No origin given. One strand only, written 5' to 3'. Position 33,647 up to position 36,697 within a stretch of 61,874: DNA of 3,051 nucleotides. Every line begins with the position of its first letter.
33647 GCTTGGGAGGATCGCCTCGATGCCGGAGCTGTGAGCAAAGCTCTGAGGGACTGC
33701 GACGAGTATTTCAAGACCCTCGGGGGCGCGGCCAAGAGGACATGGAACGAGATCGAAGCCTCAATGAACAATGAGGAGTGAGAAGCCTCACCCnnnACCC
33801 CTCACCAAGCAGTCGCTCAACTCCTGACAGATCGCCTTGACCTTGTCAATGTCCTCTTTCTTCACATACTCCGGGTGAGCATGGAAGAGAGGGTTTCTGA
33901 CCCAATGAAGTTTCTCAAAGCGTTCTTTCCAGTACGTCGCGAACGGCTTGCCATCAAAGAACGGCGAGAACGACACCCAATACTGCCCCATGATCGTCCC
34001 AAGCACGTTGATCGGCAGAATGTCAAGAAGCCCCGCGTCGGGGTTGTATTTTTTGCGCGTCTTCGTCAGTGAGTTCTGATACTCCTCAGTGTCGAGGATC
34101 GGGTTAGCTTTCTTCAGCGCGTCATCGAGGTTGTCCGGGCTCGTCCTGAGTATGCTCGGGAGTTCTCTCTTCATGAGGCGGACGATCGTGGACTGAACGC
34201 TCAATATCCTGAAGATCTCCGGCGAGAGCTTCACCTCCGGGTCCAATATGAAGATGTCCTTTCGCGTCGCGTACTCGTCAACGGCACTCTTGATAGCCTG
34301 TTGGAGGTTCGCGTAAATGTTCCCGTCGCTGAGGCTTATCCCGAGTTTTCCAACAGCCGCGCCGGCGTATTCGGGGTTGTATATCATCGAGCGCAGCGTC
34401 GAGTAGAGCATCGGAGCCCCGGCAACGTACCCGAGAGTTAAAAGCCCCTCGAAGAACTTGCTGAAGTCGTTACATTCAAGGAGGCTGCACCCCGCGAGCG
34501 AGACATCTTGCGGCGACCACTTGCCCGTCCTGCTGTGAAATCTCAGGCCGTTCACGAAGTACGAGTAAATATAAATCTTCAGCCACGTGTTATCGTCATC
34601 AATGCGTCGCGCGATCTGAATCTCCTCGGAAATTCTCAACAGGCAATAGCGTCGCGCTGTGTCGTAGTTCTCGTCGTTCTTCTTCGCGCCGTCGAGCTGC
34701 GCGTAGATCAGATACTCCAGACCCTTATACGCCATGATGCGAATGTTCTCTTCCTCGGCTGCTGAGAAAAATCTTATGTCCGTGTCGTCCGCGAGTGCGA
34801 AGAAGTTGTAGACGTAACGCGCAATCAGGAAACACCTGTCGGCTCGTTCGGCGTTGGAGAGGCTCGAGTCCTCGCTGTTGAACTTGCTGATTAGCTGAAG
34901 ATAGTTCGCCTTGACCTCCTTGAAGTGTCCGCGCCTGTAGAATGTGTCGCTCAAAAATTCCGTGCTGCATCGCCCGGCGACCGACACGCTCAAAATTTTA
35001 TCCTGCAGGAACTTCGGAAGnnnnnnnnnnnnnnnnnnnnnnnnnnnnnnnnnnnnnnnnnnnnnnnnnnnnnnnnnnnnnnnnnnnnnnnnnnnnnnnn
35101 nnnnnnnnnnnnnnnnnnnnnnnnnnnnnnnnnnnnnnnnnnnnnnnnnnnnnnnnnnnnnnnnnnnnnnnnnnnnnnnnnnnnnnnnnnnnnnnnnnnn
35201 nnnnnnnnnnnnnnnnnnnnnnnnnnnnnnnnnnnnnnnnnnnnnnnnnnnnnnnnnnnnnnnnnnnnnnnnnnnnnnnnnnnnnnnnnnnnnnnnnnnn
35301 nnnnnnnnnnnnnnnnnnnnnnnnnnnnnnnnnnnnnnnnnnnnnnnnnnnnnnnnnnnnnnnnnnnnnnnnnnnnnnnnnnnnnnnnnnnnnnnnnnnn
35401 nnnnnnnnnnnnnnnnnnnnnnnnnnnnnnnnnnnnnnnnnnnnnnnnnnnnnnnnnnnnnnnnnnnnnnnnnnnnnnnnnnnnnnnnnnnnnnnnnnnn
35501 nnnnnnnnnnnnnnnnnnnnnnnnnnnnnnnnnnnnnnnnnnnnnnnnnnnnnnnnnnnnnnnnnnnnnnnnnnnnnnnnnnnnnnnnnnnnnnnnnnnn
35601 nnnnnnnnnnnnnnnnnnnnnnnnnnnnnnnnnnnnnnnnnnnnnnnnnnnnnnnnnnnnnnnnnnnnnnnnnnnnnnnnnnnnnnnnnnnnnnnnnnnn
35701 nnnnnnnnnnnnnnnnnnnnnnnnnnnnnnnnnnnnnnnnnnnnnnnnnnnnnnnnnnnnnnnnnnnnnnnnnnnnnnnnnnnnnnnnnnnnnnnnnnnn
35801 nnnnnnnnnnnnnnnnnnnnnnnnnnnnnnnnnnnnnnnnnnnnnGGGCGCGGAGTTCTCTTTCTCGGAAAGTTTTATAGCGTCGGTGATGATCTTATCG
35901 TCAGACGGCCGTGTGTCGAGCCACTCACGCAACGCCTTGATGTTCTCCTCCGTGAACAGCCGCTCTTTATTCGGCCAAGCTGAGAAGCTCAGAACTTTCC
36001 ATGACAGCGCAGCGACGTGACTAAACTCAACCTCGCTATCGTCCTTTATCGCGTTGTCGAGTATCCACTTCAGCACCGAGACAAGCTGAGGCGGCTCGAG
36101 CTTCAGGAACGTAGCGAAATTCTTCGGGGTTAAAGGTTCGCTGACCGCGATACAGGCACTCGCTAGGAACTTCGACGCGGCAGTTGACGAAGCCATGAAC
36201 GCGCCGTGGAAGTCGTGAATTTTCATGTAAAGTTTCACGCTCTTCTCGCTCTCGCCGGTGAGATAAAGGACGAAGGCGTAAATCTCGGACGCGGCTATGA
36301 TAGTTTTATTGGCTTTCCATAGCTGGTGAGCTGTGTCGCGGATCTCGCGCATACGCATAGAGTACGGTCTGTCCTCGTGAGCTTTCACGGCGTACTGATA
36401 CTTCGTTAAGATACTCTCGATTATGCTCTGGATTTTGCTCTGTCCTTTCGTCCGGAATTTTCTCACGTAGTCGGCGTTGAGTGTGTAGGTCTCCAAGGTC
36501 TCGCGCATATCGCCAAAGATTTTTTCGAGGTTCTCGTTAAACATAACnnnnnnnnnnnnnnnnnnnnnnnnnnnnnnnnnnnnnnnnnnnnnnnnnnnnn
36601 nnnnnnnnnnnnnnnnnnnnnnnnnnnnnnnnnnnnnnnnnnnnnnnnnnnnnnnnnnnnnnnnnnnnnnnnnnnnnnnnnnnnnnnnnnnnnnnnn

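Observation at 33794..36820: Orphan 1008-aa protein joining two cold-shock-like OB folds to a C-terminal HEPN (RNxxxH) RNase-type module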

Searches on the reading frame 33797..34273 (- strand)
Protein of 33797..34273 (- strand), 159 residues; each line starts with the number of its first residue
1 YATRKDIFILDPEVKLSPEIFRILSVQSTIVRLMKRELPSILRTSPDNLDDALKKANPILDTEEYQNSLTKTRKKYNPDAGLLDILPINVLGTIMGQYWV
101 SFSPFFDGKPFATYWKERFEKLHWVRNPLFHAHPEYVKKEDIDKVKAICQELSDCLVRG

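Call 30: search_protein_families(library=pfam, proteins=[window:33797-34273:-], max_evalue=10)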
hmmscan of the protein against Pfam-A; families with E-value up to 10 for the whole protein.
seq(159 aa): 1 family
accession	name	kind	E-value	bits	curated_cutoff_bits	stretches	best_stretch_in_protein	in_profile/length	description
PF14519.12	Macro_2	-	0.046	13.5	27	1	29-120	24-118/290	Macro-like domain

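Call 40: search_solved_structures(query=A2, max_evalue=10, show_alignments=3)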
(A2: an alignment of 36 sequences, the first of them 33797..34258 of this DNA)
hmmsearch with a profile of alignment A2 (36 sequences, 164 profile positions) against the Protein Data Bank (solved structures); distinct sequences matched with E-value up to 10: 5.
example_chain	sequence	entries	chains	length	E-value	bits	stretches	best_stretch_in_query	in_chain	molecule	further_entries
3d54_D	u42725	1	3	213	0.012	18.9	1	117-155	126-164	Phosphoribosylformylglycinamidine synthase 1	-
6wn7_A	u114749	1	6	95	0.17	15.1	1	15-75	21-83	Protein S100-A5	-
9oij_A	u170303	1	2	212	0.43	13.8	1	119-151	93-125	HepS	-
5mac_A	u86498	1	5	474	0.44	13.7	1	7-54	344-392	Ribulose-1,5-bisphosphate carboxylase-oxygenase type III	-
4r5d_A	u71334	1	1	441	0.95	12.7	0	135-162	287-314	Leucine rich repeat protein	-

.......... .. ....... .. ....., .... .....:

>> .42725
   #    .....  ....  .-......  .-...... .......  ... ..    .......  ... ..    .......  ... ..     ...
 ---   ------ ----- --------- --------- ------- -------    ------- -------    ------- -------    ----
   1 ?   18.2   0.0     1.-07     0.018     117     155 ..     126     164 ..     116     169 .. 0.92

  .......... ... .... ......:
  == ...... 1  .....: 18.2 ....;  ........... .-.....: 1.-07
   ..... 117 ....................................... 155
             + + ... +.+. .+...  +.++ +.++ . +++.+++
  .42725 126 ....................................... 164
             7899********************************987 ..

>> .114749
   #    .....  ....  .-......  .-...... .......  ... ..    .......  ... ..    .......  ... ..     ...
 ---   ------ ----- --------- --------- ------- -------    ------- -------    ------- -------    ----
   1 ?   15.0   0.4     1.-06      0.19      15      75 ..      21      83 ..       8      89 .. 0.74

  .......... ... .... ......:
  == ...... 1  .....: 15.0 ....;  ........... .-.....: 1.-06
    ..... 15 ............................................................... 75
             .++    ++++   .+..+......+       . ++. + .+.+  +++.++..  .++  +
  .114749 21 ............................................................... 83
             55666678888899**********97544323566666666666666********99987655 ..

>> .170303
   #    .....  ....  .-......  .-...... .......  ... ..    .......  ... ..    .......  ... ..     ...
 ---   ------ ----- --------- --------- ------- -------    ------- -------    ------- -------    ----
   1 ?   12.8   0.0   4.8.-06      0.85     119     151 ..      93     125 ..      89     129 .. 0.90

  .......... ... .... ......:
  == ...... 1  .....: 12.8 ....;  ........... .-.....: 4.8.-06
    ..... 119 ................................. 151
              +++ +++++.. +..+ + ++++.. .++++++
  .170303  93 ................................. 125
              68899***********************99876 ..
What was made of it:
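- Closest known: HEPN RNases of toxin-antitoxin and CRISPR systems. Different: Only a weak PDB profile hit to HepS (E 0.43, call 40).
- Tried and rejected: I rejected this as chance because that segment is not a HEPN domain (call 40).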

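Call 41: search_protein_families(library=pfam, alignment_id=A2, max_evalue=0.01)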
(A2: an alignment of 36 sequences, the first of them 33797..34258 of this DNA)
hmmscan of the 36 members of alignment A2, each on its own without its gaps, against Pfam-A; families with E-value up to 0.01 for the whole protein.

A. member 1, window:33797-34258:- (154 aa): 0 families

B. families by the number of members that match (of 36 scanned): 6 families
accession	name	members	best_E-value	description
PF18731.6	HEPN_Swt1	15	8.6e-07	Swt1-like HEPN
PF18735.6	HEPN_RiboL-PSP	6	0.00013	RiboL-PSP-HEPN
PF21693.2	SWT1_3rd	2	0.00043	Transcriptional protein SWT1, C-terminal domain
PF18725.6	HEPN_SAV2148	1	0.0031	SAV2148-like HEPN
PF18739.6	HEPN_Apea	1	0.0067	Apea-like HEPN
PF18737.6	HEPN_MAE_28990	1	0.0075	MAE_28990/MAE_18760-like HEPN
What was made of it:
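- On HEPN superfamily, Swt1-like clade (Pfam PF18731): 15/36 relatives hit PF18731, best E 8.6e-7 (call 41).
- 15/36 diverse members hit HEPN_Swt1, and the other hits are also HEPN or SWT1-related models (call 41).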

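Call 47: predict_structure(alignment_id=A2)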
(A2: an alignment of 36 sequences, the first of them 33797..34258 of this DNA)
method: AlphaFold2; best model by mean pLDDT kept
length: 154 residues; sequences in the alignment: 36
mean_pLDDT: 94.2   pTM: 0.87
mean pLDDT of the five models: 94.2, 93.8, 93.8, 93.4, 93.0
residues with pLDDT >= 90: 139; 70-90: 6; 50-70: 5; < 50: 4
segments of 3 or more residues with pLDDT < 50: 1-4
pLDDT, mean of each block of 10 residues (from residue 1): 54 93 98 98 98 97 98 97 98 98 98 98 93 97 98 90
secondary structure, 60 per line:
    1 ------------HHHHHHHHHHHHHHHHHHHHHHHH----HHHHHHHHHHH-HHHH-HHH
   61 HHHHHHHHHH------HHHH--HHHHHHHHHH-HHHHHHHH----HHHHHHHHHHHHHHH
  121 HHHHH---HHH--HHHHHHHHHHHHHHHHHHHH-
elements in order: H13-36 H41-51 H53-56 H58-70 H77-80 H83-92 H94-101 H106-125 H134-153
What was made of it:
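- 33797..34246 (-): Residues 859-1008: Swt1-like HEPN domain. AF2 model has pLDDT 94.2 and pTM 0.87, all helical (call 47).
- On HEPN superfamily, Swt1-like clade (Pfam PF18731): The AF2 model is all-helical with pLDDT 94.2 (call 47).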

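Call 50: fold_search(model_id=the predicted structure, library=pdb)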
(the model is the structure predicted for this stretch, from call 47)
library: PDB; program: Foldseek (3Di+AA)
matches with E <= 10: 265; with E <= 0.001: 0
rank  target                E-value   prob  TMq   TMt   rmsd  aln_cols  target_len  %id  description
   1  7ae9_D                1.5e+00  0.18  0.30  0.32  17.6       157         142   11  Crystal structure of mono-AMPylated HEPN(R46E) toxin in complex with MNT antitoxin (released 2020-12-30)
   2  5fdo_D                1.5e+00  0.08  0.17  0.19  12.9       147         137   13  Mcl-1 complexed with small molecule inhibitor (released 2016-03-02)
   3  5zug_A                1.9e+00  0.09  0.23  0.21  15.3       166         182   16  Structure of the bacterial acetate channel SatP (released 2018-11-21)
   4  2rd3_A                1.9e+00  0.06  0.17  0.14  14.7       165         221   11  Crystal structure of TenA homologue (HP1287) from Helicobacter pylori (released 2008-09-30)
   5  6f09_P                2.2e+00  0.10  0.19  0.16  11.2       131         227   13  Binary complex of 14-3-3 zeta with ubiquitin specific protease 8 (USP8) pSer718 peptide (released 2018-03-07)
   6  8oup_B                2.3e+00  0.07  0.20  0.20  13.4       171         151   10  Structural characterization of the hexa-coordinated globin from Spisula solidissima (released 2023-07-05)
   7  5ys3_B                2.4e+00  0.07  0.21  0.19  15.8       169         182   15  1.8 angstrom crystal structure of Succinate-Acetate Permease from Citrobacter koseri (released 2018-04-25)
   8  6oqd                  2.4e+00  0.06  0.17  0.17  13.3       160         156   16  Crystal structure of Mcl1 with inhibitor 8 (released 2019-05-15)
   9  5ys3_A                2.4e+00  0.06  0.19  0.17  16.0       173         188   13  1.8 angstrom crystal structure of Succinate-Acetate Permease from Citrobacter koseri (released 2018-04-25)
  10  6otw_B                2.5e+00  0.07  0.22  0.22  14.6       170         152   14  Crystallographic Structure of (HbII-HbIII)-O2 from Lucina pectinata at pH 5.0 (released 2020-04-01)
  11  3pt7_B                2.6e+00  0.06  0.20  0.21  13.2       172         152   12  Structure of HbII-III-Oxy from Lucina pectinata at pH 5.0 (released 2011-12-07)
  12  3u3f_C                2.8e+00  0.07  0.17  0.20  17.7       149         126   11  Structural basis for the interaction of Pyk2 PAT domain with paxillin LD motifs (released 2012-10-24)
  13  1hw1_A                2.8e+00  0.07  0.20  0.15  14.3       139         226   15  THE FADR-DNA COMPLEX: TRANSCRIPTIONAL CONTROL OF FATTY ACID METABOLISM IN ESCHERICHIA COLI (released 2001-01-24)
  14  6f08_A                2.9e+00  0.09  0.18  0.14  10.6       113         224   14  14-3-3 zeta in complex with the human Son of sevenless homolog 1 (SOS1) (released 2018-02-14)
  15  4fr3_A                2.9e+00  0.07  0.21  0.17  13.6       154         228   14  Crystal structure of human 14-3-3 sigma in complex with TASK-3 peptide and stabilizer 16-O-Me-FC-H (released 2013-05-08)
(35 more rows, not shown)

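Call 78: fold_search(model_id=the predicted structure, library=viral)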
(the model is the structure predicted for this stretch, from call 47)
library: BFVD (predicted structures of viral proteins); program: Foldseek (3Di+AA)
matches with E <= 10: 120; with E <= 0.001: 0
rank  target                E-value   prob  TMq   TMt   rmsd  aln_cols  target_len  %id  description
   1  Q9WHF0                9.1e-01  0.16  0.23  0.17  10.2       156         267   15  ORF21 [Agrotis segetum granulosis virus]
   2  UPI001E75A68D         1.6e+00  0.30  0.27  0.35  10.7       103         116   10  (no name look-up for this kind of identifier)
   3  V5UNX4                1.6e+00  0.08  0.19  0.16  19.0       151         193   10  (no name in the UniProt tables at hand)
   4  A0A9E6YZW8            1.8e+00  0.09  0.22  0.24  14.3       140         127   10  (no name in the UniProt tables at hand)
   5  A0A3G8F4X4            2.0e+00  0.08  0.19  0.17  15.9       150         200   13  (no name in the UniProt tables at hand)
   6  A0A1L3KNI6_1          2.5e+00  0.06  0.20  0.05  17.8       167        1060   10  (no name in the UniProt tables at hand)
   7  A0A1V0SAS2            2.7e+00  0.03  0.16  0.09  19.8       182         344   15  Indoleamine 2,3-dioxygenase [Catovirus CTV1]
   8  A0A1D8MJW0            2.8e+00  0.08  0.26  0.15  17.0       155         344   15  Putative rep protein [uncultured virus]
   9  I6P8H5                2.9e+00  0.07  0.18  0.06  11.9       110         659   13  (no name in the UniProt tables at hand)
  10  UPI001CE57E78         3.1e+00  0.10  0.26  0.16  13.4       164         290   13  (no name look-up for this kind of identifier)
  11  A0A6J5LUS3            3.1e+00  0.09  0.23  0.25  16.6       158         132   11  Lipoprotein [uncultured Caudovirales phage]
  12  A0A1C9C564            3.4e+00  0.06  0.21  0.10  18.6       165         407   12  Uncharacterized protein [Heterosigma akashiwo virus 01]
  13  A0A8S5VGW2            3.6e+00  0.03  0.15  0.06  23.8       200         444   10  Uncharacterized protein [Myoviridae sp. ctkfK18]
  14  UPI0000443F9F         3.7e+00  0.09  0.22  0.28  13.0       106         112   11  (no name look-up for this kind of identifier)
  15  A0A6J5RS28            3.7e+00  0.08  0.27  0.26  11.6       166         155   11  Dps DNA-binding ferritin-like protein (Oxidative damage protectant) [uncultured Caudovirales phage]
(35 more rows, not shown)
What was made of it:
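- On HEPN superfamily, Swt1-like clade (Pfam PF18731): The top PDB hit is HEPN toxin 7ae9_D at E 1.5 and TM 0.30 (calls 50, 78).
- The top PDB hit was a HEPN toxin, but at E 1.5 and TM 0.3 (calls 50, 78).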

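Call 85: find_homologous_proteins(query=A2, max_evalue=0.00001)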
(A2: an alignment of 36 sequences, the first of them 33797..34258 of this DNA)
Query A2 (36 sequences) (154 aa, profile of the alignment): 6 proteins with E <= 0.00001 among 2234 candidates.
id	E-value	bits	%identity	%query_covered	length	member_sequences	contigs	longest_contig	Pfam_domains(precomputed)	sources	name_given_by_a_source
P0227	2.4e-47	179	66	98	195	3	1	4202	-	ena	-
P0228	1.3e-46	177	73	93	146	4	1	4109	-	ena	-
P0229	4.1e-46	175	64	98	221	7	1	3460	-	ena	-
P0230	1.1e-45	173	68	98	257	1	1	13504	-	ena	-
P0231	3.9e-45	172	75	99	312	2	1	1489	-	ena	-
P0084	1.4e-20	92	65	44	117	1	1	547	PF00135.35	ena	-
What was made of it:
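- Tried and rejected: It returned only fragments (call 85).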

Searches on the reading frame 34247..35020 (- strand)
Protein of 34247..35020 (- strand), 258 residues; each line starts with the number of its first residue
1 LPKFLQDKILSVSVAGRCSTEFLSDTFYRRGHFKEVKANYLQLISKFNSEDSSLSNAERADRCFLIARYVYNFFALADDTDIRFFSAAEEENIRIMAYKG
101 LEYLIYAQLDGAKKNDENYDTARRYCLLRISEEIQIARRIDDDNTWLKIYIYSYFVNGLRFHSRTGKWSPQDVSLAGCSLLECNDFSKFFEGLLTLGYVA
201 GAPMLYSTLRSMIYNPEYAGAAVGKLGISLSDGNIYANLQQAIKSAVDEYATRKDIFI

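Call 82: search_solved_structures(query=A4, max_evalue=10)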
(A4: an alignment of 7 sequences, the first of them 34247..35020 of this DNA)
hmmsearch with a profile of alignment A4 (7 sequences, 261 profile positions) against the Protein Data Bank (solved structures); distinct sequences matched with E-value up to 10: 1.
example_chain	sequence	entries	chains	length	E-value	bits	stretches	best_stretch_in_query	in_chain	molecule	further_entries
9v1i_ld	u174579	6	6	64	0.57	12.9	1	13-68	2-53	60S ribosomal protein L29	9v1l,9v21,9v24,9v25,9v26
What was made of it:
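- Tried and rejected: HelB gave nothing (call 82).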

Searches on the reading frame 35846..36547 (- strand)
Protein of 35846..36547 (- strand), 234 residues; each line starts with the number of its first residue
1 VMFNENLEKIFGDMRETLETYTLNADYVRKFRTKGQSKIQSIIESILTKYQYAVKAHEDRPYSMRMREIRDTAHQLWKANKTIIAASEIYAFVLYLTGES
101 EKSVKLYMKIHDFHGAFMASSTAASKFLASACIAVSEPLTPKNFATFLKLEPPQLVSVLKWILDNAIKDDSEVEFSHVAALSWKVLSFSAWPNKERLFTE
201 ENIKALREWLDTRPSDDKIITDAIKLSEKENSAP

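Call 71: search_solved_structures(query=A3, max_evalue=10, show_alignments=1)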
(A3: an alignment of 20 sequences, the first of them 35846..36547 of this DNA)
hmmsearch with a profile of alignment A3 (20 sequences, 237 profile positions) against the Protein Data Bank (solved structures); distinct sequences matched with E-value up to 10: 9.
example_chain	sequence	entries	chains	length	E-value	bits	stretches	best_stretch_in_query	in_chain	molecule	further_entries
5cqs_A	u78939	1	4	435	0.01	18.3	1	90-140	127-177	Elongator complex protein 1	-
3zgq_A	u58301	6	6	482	0.016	17.7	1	19-112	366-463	INTERFERON-INDUCED PROTEIN WITH TETRATRICOPEPTIDE REPEATS 5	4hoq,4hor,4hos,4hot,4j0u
5m72_A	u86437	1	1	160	0.057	15.9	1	64-108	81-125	Signal recognition particle subunit SRP72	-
5wrv_B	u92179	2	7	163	0.07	15.6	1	64-108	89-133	Signal recognition particle subunit SRP72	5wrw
8cus_A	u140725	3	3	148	0.16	14.4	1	65-110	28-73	I432-1(NaCl) Chain A | I432-1(Imd) Chain A | I432-1-X3 Chain A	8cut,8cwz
8far_A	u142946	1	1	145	0.22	14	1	65-110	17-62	I432-1-CC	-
6b85_J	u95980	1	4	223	0.3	13.5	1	65-110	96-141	TMHC4_R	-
6b51_A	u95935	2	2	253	0.75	12.2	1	125-176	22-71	Sulfotransferase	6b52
7obi_A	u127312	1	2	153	0.86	12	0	68-110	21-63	CTPR-rv4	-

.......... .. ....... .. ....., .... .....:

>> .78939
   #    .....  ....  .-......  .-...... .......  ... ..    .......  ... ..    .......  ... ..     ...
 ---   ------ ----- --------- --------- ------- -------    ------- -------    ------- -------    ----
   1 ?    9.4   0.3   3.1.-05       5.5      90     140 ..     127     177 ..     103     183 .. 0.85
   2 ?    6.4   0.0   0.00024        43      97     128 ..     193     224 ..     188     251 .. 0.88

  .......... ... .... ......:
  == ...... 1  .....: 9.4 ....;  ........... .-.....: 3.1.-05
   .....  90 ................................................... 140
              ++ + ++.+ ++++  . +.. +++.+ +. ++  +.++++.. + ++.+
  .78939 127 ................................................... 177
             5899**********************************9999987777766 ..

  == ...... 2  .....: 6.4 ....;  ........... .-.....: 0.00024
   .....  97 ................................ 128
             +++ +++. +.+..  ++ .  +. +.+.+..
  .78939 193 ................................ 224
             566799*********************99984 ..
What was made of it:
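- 35846..36547 (-): Residues 92-325: helical domain A (HelA), possibly TPR-like. Only sub-threshold PDB profile hits were found, to Elp1, IFIT5, SRP72 and designed TPRs (E 0.01-0.9, call 71).
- Tried and rejected: HelA gave only sub-threshold TPR-like hits (call 71).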

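Call 72: search_protein_families(library=pfam, alignment_id=A3, max_evalue=0.05)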
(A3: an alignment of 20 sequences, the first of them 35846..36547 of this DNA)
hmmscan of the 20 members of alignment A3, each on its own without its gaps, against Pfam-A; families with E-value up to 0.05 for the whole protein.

A. member 1, window:35846-36547:- (234 aa): 0 families

B. families by the number of members that match (of 20 scanned): 9 families
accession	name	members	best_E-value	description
PF01610.23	DDE_Tnp_ISL3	1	0.0023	Transposase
PF00637.26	Clathrin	1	0.011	Region in Clathrin and VPS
PF13342.12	Toprim_Crpt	1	0.018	C-terminal repeat of topoisomerase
PF07261.16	DnaB_2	1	0.02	Replication initiation and membrane attachment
PF10474.15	Syndetin_C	1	0.027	Syndetin, C-terminal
PF13176.12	TPR_7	1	0.028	Tetratricopeptide repeat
PF14559.12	TPR_19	1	0.033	Tetratricopeptide repeat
PF01025.24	GrpE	1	0.043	GrpE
PF12842.12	DUF3819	1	0.044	CCR4-Not complex, Not1 subunit, domain of unknown function DUF3819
